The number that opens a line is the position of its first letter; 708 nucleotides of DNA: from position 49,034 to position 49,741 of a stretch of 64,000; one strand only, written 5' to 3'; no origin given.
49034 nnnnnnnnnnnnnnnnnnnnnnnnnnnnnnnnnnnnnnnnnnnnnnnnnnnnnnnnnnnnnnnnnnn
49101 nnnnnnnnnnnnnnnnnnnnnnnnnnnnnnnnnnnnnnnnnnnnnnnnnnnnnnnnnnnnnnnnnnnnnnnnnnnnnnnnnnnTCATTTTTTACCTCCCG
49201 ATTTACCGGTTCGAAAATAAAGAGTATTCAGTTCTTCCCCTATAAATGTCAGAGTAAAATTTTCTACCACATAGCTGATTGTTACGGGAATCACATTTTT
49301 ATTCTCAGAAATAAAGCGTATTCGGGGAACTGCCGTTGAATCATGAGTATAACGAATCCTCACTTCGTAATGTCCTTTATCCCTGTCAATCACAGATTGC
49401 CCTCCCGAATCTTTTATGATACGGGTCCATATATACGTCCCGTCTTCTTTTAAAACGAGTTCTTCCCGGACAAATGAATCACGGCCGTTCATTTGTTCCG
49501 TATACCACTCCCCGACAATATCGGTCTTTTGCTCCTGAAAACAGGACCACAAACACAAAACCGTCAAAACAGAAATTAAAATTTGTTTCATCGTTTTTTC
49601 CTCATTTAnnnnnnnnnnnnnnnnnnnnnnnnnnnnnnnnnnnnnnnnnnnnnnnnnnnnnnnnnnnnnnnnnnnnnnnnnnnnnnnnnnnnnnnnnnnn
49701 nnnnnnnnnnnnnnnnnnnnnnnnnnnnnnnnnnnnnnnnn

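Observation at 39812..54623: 14.7-kb operon of seven consecutive lipoproteins with no recognisable enzyme, transporter or regulator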

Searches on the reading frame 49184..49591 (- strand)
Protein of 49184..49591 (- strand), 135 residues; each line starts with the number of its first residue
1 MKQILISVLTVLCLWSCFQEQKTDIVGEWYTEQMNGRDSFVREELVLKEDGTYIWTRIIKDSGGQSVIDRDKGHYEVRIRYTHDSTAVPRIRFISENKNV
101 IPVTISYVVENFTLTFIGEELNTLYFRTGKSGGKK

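Call 3: search_protein_families(library=pfam, proteins=[window:49184-49591:-], max_evalue=0.1)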
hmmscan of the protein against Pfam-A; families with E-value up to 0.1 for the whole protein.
window:49184-49591:- (135 aa): 0 families

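Call 4: search_protein_families(library=ncbifam, proteins=[window:49184-49591:-], max_evalue=0.1)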
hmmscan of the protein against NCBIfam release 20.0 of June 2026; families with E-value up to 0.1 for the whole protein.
window:49184-49591:- (135 aa): 1 family
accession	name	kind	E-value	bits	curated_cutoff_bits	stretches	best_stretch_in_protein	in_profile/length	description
NF047801.1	LIC10301_lipo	equivalog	0.057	13.6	130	1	1-31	1-31/124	LIC10301 family lipoprotein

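Call 43: search_protein_families(library=pfam, proteins=[window:49184-49591:-], max_evalue=10)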
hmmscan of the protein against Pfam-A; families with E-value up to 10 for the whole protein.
window:49184-49591:- (135 aa): 1 family
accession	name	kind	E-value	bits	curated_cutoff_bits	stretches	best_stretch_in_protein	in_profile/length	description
PF24372.1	DUF7528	-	0.16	12.6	27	1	31-68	14-51/111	Family of unknown function (DUF7528)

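Call 58: search_solved_structures(query=A5, max_evalue=10)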
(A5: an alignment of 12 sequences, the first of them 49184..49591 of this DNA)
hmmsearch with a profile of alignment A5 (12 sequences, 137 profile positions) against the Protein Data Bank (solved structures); distinct sequences matched with E-value up to 10: 3.
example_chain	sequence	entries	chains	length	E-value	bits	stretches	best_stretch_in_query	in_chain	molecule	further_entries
5vgz_C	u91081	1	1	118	0.49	13.7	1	34-96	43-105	26S proteasome regulatory subunit 8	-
8q2h_A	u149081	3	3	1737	0.5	13.7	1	41-102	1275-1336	beta-galactosidase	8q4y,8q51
5m32_h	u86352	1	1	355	1.8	11.9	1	36-98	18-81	26S protease regulatory subunit 8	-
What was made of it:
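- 49184..49591 (-): G4 (position D): 135-aa small lipoprotein, Cys17, paralogue of G1; its stop overlaps the G5 start by 4 nt. There is no significant PDB match (call 58).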

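Call 83: search_protein_families(library=padloc, proteins=[window:49184-49591:-], max_evalue=0.01)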
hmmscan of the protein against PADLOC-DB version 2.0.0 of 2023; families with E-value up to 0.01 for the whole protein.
window:49184-49591:- (135 aa): 0 families
